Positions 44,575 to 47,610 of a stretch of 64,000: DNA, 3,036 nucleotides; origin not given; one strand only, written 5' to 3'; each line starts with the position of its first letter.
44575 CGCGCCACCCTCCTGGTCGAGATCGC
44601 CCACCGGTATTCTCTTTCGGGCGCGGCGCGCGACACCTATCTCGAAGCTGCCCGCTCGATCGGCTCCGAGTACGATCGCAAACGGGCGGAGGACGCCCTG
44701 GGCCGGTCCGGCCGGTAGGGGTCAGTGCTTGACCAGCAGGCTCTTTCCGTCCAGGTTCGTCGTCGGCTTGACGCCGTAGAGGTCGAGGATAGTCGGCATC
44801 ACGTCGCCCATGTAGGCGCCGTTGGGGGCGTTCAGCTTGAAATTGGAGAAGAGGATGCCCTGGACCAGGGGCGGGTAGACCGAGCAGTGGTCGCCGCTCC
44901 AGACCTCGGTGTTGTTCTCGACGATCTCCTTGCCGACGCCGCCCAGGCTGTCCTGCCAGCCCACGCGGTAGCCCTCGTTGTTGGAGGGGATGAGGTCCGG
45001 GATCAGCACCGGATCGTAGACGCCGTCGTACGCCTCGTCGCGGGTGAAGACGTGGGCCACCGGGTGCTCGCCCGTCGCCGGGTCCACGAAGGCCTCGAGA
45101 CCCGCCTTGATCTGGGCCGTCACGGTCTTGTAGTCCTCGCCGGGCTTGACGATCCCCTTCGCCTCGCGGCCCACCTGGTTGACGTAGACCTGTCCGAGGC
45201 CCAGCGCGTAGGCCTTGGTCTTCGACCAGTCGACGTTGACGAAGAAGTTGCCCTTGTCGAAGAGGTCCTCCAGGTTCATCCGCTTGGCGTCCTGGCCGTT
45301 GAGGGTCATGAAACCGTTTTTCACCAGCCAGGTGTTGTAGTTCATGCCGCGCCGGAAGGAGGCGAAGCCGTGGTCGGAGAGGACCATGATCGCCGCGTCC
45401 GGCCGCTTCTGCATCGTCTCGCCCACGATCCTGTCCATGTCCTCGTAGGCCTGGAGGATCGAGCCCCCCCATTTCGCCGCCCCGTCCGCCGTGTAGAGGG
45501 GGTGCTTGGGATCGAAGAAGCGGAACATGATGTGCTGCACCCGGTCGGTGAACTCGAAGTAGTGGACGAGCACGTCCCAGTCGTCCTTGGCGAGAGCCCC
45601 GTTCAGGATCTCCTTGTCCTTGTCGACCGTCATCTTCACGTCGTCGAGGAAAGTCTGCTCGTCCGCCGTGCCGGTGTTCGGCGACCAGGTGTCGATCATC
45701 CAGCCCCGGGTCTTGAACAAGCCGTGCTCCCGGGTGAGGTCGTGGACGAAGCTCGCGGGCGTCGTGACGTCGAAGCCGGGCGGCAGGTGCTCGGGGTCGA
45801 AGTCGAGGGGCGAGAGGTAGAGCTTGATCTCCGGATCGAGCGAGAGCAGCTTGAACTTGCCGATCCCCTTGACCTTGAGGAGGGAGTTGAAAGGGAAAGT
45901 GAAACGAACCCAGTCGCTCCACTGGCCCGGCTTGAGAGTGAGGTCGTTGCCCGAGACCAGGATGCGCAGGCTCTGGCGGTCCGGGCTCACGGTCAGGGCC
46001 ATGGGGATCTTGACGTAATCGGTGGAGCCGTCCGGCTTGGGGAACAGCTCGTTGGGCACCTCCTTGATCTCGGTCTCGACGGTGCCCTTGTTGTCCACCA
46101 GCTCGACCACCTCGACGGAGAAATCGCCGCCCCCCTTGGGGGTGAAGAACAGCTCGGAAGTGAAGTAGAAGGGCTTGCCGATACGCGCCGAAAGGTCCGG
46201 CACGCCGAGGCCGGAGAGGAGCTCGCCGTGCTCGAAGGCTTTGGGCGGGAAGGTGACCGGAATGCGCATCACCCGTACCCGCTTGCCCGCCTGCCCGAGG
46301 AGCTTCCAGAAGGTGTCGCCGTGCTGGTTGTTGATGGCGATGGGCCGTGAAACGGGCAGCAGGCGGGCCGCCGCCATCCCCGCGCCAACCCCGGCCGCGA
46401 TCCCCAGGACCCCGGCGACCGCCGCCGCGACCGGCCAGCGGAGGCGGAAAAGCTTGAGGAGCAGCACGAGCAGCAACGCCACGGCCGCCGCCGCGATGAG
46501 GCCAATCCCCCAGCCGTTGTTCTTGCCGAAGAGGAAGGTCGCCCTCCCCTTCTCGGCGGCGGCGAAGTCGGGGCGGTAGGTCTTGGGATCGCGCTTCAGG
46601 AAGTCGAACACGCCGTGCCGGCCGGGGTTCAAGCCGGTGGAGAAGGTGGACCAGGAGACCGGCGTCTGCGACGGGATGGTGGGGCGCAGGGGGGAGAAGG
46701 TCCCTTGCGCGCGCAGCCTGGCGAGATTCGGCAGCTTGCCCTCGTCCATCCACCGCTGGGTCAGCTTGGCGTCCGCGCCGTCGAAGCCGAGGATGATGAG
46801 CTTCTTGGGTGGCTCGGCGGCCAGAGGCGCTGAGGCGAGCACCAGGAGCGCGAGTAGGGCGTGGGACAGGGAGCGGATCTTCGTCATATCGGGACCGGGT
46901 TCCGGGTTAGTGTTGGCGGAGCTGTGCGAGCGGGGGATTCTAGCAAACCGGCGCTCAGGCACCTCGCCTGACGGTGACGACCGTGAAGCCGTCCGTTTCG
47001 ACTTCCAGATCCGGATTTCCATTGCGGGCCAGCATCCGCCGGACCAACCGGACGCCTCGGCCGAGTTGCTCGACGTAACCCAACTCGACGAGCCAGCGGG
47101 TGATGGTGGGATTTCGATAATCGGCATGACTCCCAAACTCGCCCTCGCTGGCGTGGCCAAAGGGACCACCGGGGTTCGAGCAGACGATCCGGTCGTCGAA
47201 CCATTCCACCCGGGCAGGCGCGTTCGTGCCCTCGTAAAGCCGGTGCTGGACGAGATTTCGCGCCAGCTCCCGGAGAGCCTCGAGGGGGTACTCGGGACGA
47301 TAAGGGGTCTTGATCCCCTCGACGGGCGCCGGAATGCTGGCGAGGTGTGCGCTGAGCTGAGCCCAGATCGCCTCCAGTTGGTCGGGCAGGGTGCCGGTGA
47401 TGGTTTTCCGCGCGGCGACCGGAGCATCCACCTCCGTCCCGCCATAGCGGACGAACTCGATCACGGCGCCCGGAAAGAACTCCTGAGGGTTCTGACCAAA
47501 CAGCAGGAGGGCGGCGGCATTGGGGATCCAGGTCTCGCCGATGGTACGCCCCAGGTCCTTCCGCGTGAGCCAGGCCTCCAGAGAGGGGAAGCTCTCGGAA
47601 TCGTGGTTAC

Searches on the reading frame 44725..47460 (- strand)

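Call 42: search_protein_families(library=pfam, proteins=[window:44725-47460:-], max_evalue=0.00001)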
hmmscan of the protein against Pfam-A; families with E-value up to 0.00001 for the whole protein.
window:44725-47460:- (912 aa): 1 family
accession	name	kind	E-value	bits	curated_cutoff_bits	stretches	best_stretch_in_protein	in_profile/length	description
PF01663.27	Phosphodiest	-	1.1e-34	121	23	2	221-299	1-77/342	Type I phosphodiesterase / nucleotide pyrophosphatase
